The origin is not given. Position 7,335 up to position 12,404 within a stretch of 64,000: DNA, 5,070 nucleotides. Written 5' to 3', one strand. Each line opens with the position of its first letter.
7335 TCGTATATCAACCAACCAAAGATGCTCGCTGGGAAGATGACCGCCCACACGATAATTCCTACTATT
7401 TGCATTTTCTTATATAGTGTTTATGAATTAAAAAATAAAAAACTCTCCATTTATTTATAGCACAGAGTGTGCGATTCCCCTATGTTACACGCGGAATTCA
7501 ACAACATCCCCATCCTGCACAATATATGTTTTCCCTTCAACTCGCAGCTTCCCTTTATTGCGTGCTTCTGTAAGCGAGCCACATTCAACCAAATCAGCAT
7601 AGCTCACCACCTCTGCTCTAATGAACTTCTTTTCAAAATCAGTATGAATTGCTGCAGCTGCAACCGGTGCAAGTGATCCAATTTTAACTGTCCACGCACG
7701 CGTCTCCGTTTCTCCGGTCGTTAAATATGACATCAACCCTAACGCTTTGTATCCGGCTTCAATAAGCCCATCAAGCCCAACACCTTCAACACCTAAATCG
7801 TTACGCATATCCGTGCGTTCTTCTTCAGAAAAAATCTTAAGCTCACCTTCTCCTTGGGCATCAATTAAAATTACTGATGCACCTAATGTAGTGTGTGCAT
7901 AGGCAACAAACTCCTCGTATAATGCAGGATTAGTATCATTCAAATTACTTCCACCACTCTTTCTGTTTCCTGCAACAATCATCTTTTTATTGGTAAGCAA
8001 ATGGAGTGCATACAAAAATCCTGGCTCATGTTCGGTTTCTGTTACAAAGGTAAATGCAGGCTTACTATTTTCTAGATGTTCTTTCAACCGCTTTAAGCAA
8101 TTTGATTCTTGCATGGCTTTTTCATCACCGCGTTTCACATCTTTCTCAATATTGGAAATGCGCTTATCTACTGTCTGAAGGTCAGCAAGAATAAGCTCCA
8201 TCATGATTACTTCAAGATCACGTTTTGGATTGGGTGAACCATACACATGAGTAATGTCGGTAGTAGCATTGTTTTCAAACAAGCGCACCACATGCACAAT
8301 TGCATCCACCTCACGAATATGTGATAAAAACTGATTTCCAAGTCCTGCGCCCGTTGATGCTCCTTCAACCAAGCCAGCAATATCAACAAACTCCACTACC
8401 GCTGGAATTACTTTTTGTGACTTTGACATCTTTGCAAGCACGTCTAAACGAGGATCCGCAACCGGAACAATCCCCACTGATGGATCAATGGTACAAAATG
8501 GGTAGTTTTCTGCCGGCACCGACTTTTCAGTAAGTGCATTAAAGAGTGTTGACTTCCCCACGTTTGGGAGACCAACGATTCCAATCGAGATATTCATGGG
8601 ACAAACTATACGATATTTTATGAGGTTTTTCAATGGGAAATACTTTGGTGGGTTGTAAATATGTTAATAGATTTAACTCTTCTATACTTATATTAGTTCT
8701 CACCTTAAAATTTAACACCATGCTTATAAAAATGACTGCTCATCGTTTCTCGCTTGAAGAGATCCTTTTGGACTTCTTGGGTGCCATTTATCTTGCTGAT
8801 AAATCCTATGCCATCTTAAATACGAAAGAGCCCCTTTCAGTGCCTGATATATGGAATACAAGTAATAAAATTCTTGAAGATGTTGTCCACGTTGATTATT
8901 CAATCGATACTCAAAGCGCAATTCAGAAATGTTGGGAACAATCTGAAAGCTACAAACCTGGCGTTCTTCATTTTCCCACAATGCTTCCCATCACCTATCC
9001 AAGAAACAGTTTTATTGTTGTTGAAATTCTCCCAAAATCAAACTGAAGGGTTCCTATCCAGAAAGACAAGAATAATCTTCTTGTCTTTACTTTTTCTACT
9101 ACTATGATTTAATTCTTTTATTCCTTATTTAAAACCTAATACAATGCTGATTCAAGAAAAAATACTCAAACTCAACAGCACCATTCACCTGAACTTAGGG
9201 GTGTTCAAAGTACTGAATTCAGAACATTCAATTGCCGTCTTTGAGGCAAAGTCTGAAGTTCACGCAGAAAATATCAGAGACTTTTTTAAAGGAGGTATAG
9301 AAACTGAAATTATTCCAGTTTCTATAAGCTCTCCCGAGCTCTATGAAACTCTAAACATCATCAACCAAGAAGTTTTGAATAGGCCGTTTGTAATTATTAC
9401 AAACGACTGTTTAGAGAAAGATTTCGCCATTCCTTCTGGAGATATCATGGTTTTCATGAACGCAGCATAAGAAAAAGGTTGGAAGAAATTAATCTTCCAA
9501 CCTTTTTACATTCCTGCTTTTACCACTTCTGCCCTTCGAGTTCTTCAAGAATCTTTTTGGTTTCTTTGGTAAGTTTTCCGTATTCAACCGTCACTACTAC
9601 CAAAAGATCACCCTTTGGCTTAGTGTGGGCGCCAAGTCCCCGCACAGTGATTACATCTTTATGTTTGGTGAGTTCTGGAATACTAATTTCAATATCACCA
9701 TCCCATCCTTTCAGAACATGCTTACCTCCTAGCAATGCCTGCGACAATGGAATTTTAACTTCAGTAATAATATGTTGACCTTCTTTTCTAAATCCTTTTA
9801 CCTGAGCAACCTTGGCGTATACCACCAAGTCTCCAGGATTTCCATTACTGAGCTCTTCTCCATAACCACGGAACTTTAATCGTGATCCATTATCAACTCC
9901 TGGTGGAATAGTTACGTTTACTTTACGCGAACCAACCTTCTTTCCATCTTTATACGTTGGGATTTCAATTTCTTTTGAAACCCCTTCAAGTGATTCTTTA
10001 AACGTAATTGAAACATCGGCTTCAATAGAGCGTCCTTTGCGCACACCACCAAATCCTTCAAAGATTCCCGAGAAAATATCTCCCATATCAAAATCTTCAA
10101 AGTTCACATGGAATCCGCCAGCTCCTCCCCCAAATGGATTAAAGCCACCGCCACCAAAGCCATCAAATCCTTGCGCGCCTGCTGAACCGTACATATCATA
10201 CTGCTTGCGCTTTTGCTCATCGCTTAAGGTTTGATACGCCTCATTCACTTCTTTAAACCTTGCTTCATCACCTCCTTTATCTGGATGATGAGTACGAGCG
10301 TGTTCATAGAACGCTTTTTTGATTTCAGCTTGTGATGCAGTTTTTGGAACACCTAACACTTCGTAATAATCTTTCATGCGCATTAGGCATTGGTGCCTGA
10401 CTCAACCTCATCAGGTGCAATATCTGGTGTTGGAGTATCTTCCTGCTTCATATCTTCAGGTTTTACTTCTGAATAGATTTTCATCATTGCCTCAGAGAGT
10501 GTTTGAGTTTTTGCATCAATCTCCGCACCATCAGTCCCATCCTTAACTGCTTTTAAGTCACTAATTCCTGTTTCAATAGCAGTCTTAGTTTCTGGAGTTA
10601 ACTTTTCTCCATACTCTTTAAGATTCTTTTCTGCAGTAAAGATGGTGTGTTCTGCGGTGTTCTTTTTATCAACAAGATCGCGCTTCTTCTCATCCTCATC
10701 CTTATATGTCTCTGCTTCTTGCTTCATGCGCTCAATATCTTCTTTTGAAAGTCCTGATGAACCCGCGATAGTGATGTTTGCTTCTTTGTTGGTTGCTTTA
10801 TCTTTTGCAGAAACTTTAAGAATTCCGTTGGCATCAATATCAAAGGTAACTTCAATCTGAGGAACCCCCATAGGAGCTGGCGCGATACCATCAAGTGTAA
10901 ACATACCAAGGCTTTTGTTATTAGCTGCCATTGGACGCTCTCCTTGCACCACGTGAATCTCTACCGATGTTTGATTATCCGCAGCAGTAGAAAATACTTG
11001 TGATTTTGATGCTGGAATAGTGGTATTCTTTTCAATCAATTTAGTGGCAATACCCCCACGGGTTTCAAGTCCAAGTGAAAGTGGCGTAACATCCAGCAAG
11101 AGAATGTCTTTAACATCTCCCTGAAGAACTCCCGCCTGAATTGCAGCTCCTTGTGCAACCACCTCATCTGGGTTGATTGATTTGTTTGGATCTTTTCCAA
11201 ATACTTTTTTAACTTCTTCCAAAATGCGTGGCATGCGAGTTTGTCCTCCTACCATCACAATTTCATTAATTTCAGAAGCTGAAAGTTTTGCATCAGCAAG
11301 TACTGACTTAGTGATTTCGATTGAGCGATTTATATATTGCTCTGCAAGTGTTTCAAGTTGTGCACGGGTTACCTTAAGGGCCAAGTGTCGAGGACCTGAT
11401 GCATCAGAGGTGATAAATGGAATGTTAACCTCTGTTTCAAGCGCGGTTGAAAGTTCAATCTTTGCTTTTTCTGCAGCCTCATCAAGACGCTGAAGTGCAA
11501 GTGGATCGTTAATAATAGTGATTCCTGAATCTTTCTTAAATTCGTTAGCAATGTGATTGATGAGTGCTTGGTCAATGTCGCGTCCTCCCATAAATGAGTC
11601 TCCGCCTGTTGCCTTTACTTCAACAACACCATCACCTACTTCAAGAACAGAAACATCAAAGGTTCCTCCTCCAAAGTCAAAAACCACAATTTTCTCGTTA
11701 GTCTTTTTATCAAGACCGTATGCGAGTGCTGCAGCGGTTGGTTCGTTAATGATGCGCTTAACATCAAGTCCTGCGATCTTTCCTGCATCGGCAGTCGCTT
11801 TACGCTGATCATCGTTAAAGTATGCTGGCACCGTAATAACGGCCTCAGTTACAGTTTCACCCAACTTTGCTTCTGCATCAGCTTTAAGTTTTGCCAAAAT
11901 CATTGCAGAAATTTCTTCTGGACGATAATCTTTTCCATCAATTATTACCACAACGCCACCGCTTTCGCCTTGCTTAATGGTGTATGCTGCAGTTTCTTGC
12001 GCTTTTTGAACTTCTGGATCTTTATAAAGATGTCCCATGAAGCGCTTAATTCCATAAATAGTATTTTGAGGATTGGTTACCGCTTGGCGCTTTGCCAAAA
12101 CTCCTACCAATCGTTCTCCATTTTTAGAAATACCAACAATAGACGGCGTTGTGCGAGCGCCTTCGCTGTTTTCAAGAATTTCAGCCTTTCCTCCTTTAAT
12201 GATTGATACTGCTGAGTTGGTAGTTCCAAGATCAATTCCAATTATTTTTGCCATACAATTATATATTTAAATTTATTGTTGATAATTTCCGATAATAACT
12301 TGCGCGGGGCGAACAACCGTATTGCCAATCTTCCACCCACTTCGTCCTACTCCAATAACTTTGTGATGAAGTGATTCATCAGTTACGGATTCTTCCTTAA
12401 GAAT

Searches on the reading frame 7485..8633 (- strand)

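Call 38: search_protein_families(library=pfam, proteins=[window:7485-8633:-], max_evalue=0.00001)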
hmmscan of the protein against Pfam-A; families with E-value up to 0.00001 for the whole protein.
window:7485-8633:- (382 aa): 3 families
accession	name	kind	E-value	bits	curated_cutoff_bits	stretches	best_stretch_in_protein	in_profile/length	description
PF06071.19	YchF-GTPase_C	-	4.9e-34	116.7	27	1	300-382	1-83/84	Protein of unknown function (DUF933)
PF01926.29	MMR_HSR1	-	9.6e-23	80.9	21.9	1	17-124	2-90/113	50S ribosome-binding GTPase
PF02421.24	FeoB_N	-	7.4e-08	32.5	27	1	16-60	2-46/156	Ferrous iron transport protein B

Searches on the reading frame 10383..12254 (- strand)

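Call 38: search_protein_families(library=pfam, proteins=[window:10383-12254:-], max_evalue=0.00001)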
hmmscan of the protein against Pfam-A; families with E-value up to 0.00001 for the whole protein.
window:10383-12254:- (623 aa): 2 families
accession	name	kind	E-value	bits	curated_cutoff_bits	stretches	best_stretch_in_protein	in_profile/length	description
PF00012.26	HSP70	-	9.8e-245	813.8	20.6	1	4-596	1-596/599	Hsp70 protein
PF06723.19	MreB_Mbl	-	7.3e-15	55.1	27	1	130-372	88-317/327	MreB/Mbl protein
